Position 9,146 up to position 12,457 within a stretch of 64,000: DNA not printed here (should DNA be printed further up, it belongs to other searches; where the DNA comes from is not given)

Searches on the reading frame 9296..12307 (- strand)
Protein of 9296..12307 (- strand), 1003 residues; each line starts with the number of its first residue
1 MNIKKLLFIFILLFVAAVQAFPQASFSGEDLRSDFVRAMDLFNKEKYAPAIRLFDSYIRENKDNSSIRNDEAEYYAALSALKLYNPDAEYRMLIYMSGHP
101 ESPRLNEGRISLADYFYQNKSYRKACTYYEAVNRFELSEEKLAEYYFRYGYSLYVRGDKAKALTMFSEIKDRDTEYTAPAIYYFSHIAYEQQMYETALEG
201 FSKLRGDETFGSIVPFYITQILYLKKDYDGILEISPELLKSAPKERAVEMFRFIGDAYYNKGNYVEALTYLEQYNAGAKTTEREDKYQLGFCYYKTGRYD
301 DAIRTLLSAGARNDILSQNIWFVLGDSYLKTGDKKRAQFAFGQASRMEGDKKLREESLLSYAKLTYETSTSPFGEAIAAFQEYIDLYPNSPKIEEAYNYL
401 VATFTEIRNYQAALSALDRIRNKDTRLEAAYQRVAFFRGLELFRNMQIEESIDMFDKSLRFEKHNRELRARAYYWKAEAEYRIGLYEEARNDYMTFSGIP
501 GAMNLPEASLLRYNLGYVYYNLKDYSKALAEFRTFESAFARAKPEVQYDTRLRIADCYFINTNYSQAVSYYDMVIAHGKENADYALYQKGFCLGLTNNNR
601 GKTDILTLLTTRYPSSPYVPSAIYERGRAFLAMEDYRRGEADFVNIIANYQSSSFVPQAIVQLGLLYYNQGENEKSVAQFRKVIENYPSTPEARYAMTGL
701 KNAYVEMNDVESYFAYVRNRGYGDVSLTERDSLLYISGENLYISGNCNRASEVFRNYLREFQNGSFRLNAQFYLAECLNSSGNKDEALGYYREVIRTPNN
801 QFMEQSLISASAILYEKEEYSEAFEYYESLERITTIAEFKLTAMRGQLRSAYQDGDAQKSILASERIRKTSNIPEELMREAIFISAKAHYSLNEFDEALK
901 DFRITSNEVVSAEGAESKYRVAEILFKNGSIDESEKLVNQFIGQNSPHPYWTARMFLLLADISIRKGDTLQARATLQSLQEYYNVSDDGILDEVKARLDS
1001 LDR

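Call 75: search_protein_families(library=pfam, proteins=[window:9296-12307:-], max_evalue=0.00001)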
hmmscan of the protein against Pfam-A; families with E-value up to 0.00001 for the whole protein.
window:9296-12307:- (1003 aa): 16 families
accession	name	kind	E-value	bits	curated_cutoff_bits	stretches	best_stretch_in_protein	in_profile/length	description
PF13432.12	TPR_16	-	3.9e-37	126.7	32.7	0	744-796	10-60/65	Tetratricopeptide repeat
PF07719.23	TPR_2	-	1.4e-35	118.9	27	0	512-533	4-25/34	Tetratricopeptide repeat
PF13174.12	TPR_6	-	1e-32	110.9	26.3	0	658-689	1-32/33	Tetratricopeptide repeat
PF13181.12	TPR_8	-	6.5e-22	76.2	25.7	0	658-689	2-33/34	Tetratricopeptide repeat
PF13428.12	TPR_14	-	8.4e-21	72.8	23.5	0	657-696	1-40/44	Tetratricopeptide repeat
PF14559.12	TPR_19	-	5.2e-20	72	25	0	262-312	5-54/68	Tetratricopeptide repeat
PF00515.34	TPR_1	-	6.8e-20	70.4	27.8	0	512-530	4-22/34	Tetratricopeptide repeat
PF13424.12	TPR_12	-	7.8e-20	71.3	30.1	0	287-346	6-73/77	Tetratricopeptide repeat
PF12895.13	ANAPC3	-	4.4e-18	65.8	27.2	0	255-307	30-80/82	Anaphase-promoting complex, cyclosome, subunit 3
PF09976.15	TPR_21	-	5.3e-09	36.5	25.5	0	880-978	77-171/193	Tetratricopeptide repeat-like domain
PF13371.12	TPR_9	-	7.2e-09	36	35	0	506-535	26-55/73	Tetratricopeptide repeat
PF13176.12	TPR_7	-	3.3e-08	33.4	27.9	0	253-273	4-24/36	Tetratricopeptide repeat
PF13525.12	YfiO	-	3.4e-08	34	25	0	620-702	5-89/203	Outer membrane lipoprotein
PF13374.12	TPR_10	-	5.2e-08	33.1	27.5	0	661-685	6-30/42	Tetratricopeptide repeat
PF24575.1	TPR_Slam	-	5.4e-08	33.6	35.2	0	664-697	54-87/104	Surface lipoprotein assembly modifier, N-terminal TPR repeats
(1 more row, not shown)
